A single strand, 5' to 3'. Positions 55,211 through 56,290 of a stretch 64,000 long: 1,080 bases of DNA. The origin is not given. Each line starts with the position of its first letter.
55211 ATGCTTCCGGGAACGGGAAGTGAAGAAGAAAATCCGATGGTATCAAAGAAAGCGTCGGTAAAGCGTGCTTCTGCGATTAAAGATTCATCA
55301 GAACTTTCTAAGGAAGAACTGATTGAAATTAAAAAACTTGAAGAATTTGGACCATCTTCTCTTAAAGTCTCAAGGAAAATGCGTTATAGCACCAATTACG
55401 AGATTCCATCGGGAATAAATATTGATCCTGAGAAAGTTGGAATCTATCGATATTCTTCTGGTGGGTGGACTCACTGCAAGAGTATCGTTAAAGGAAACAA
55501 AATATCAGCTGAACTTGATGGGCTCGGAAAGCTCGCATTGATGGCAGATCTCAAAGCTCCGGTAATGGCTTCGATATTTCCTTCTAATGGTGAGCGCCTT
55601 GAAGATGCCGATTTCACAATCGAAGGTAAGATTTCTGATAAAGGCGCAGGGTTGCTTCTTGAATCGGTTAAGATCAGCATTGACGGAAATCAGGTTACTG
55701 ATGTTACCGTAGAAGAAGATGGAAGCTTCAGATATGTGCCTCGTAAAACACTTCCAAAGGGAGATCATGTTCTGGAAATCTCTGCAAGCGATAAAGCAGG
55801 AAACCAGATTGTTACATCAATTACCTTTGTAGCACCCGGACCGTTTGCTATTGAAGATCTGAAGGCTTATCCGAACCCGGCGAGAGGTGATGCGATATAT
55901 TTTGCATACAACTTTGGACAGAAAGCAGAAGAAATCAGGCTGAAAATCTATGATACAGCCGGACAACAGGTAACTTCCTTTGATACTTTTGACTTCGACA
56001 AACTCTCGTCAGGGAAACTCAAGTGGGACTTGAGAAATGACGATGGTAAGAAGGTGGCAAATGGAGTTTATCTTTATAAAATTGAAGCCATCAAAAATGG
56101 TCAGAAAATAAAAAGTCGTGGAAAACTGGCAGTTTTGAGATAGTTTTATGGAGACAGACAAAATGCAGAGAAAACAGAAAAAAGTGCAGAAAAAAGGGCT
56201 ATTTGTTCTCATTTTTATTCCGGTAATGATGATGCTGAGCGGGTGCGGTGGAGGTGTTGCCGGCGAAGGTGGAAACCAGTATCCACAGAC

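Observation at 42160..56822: Segmental duplication encoding two giant T9SS-type surface proteins, each coupled to a paralogous TPR lipoprotein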

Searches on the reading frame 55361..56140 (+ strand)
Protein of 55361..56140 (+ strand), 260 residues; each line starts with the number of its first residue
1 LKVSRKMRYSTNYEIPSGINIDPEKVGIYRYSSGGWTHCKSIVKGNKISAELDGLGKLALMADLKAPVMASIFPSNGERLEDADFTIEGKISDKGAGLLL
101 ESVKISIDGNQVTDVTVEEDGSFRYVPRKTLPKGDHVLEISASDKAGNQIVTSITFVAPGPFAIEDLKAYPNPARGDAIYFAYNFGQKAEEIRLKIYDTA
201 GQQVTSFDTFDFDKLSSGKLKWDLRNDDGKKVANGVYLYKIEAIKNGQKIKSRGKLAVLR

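Call 33: search_solved_structures(query=window:55361-56140:+, max_evalue=1, show_alignments=3)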
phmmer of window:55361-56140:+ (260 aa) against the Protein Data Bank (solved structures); distinct sequences matched with E-value up to 1: 6.
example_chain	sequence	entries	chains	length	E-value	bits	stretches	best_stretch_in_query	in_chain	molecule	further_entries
6za2_A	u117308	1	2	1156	1.3e-07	34.3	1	130-253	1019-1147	Por secretion system protein porU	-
2yn3_A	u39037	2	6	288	0.0068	18.9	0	103-151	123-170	PUTATIVE INNER MEMBRANE PROTEIN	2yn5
5m11_A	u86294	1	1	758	0.27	13.6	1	164-241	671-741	Immunoreactive 84kD antigen PG93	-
1xf1_A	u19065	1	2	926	0.32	13.4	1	218-243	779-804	C5a peptidase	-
8bty_A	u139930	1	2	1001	0.35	13.3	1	218-243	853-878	C5a peptidase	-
7eh9_A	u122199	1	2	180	0.35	13.3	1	171-250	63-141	Basal-body rod modification protein FlgD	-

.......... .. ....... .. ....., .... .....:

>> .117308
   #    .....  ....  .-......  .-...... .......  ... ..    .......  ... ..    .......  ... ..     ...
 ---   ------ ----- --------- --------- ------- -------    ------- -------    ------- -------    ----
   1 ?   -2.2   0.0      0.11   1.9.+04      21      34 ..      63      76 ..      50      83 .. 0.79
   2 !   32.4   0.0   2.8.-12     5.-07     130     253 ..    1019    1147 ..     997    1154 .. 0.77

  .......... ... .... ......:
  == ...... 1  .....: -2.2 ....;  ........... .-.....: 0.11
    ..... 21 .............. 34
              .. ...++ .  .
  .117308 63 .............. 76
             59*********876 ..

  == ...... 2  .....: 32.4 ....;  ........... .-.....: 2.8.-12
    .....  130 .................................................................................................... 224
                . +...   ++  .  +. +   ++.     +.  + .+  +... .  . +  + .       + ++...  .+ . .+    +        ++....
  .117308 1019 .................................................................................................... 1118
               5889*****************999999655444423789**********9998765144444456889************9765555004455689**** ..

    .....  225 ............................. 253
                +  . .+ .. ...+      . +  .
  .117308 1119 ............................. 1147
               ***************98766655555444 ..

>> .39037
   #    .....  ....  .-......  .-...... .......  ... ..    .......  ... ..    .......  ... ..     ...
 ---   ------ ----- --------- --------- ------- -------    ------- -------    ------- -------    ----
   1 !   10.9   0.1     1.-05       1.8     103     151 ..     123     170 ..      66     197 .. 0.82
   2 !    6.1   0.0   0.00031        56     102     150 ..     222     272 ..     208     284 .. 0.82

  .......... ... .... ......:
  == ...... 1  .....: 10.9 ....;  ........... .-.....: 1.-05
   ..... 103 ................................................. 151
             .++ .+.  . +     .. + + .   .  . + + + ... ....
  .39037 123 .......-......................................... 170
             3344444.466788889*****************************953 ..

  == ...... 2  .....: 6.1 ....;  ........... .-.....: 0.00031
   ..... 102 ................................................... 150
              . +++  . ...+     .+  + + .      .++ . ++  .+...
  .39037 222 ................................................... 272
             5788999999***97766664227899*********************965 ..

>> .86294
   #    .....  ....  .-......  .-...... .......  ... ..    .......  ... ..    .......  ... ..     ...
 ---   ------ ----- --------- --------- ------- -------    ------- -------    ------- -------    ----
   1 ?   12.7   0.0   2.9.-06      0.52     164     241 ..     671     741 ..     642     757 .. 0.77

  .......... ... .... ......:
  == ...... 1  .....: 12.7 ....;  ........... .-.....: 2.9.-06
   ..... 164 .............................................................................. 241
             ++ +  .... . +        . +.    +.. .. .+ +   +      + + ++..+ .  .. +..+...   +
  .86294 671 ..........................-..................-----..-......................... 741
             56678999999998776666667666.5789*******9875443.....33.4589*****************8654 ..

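Call 42: predict_structure(alignment_id=A3)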
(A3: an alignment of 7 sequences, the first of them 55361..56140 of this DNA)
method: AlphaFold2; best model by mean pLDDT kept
length: 260 residues; sequences in the alignment: 7
mean_pLDDT: 61.6   pTM: 0.43
mean pLDDT of the five models: 61.6, 60.3, 58.8, 57.3, 55.7
residues with pLDDT >= 90: 8; 70-90: 71; 50-70: 121; < 50: 60
segments of 3 or more residues with pLDDT < 50: 1-13, 16-20, 64-86, 93-97, 172-175
pLDDT, mean of each block of 10 residues (from residue 1): 37 48 59 60 59 51 44 34 44 50 71 68 57 59 71 54 56 57 61 88 88 60 85 87 75 78
secondary structure, 60 per line:
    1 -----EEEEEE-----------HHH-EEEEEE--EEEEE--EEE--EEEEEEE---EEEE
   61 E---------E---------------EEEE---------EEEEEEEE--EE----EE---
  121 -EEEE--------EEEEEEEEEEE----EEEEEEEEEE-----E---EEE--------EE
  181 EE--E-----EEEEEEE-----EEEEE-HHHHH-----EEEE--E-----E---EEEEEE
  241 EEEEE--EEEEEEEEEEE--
elements in order: E6-11 E27-32 E35-39 E42-44 E47-53 E57-61 E87-90 E100-107 E122-125 E134-144 E149-158 E168-170 E179-182 E191-197 E203-207 H209-213 E219-222 E235-245 E248-258

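Call 45: fold_search(model_id=the predicted structure, library=pdb)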
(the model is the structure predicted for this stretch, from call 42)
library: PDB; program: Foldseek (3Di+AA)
matches with E <= 10: 1487; with E <= 0.001: 64
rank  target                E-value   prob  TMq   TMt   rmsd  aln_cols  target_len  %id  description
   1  6za2_B                2.4e-08  1.00  0.32  0.09  20.2       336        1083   17  Crystal structure of dimeric latent PorU from Porphyromonas gingivalis (released 2021-09-29)
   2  6za2_A                2.7e-08  1.00  0.33  0.09  20.2       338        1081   16  Crystal structure of dimeric latent PorU from Porphyromonas gingivalis (released 2021-09-29)
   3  2yn3_A                3.5e-06  1.00  0.33  0.31  24.8       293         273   11  Structural insight into the giant calcium-binding adhesin SiiE: implications for the adhesion of Salmonella enterica t (released 2013-04-03)
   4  2yn5_B                4.3e-06  1.00  0.30  0.29  27.4       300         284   12  Structural insight into the giant calcium-binding adhesin SiiE: implications for the adhesion of Salmonella enterica t (released 2013-04-03)
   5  2yn5_A                5.0e-06  1.00  0.28  0.27  27.5       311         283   14  Structural insight into the giant calcium-binding adhesin SiiE: implications for the adhesion of Salmonella enterica t (released 2013-04-03)
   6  2yn3_C                6.2e-06  1.00  0.27  0.25  27.4       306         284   11  Structural insight into the giant calcium-binding adhesin SiiE: implications for the adhesion of Salmonella enterica t (released 2013-04-03)
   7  6xi3                  7.6e-06  1.00  0.26  0.19  27.8       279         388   16  Crystal structure of tetra-tandem repeat in extending region of large adhesion protein (released 2020-10-14)
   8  7mrn_A                3.5e-05  1.00  0.26  0.25  21.0       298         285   10  Mouse CNTN5 APP complex (released 2022-01-05)
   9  8jmw_A                4.8e-05  1.00  0.31  0.18   7.9       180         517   10  Fibril form of serine peptidase Vpr (released 2023-12-06)
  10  7ptp_A                5.0e-05  1.00  0.34  0.15  24.5       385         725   11  In-situ structure of pentameric S-layer protein (released 2021-12-15)
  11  6e57_A                6.2e-05  1.00  0.23  0.17  17.7       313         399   15  Bacteroides ovatus mixed-linkage glucan utilization locus (MLGUL) SGBP-B in complex with mixed-linkage heptasaccharide (released 2019-05-29)
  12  5n47_D                8.9e-05  1.00  0.26  0.25  26.2       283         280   12  Structure of Anticalin N7E in complex with the three-domain fragment Fn7B8 of human oncofetal fibronectin (released 2018-02-14)
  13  1hnf                  9.3e-05  1.00  0.24  0.33  11.0       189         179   10  CRYSTAL STRUCTURE OF THE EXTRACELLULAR REGION OF THE HUMAN CELL ADHESION MOLECULE CD2 AT 2.5 ANGSTROMS RESOLUTION (released 1995-02-07)
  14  9g93_A                1.0e-04  1.00  0.29  0.15  25.5       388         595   11  CryoET structure of the in vitro grown Bacillus anthracis Sap S-layer (released 2024-12-18)
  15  4gh7_B                1.1e-04  1.00  0.27  0.26  23.3       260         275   11  Crystal structure of Anticalin N7A in complex with oncofetal fibronectin fragment Fn7B8 (released 2012-12-26)
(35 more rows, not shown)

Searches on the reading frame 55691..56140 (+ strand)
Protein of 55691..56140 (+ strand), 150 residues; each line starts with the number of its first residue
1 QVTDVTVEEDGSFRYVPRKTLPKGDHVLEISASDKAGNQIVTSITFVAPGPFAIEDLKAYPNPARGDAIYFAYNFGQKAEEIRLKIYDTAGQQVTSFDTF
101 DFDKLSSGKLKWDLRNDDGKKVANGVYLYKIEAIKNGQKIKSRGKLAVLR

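Call 23: find_homologous_proteins(query=window:55691-56140:+, max_evalue=0.001)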
Query window:55691-56140:+ (150 aa): 5 proteins with E <= 0.001 among 28 candidates.
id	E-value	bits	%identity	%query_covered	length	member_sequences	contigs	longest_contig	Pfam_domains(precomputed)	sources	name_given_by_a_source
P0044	1.5e-39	153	50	100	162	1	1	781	PF13860.13,PF09136.17,PF19077.7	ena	-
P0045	3.4e-38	149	51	100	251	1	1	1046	PF13585.13,PF13860.13,PF19077.7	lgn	-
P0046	2.0e-17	81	38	97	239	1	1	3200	PF19077.7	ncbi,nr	ncbi:MAG TPA: Ig-like domain-containing protein, partial [Candidatus Rifleibacterium sp.]|nr:Ig-like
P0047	4.0e-17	80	37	95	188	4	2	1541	PF18962.8,PF13860.13,PF19077.7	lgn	-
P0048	5.6e-5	41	33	73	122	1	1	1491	PF18962.8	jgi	jgi:hypothetical protein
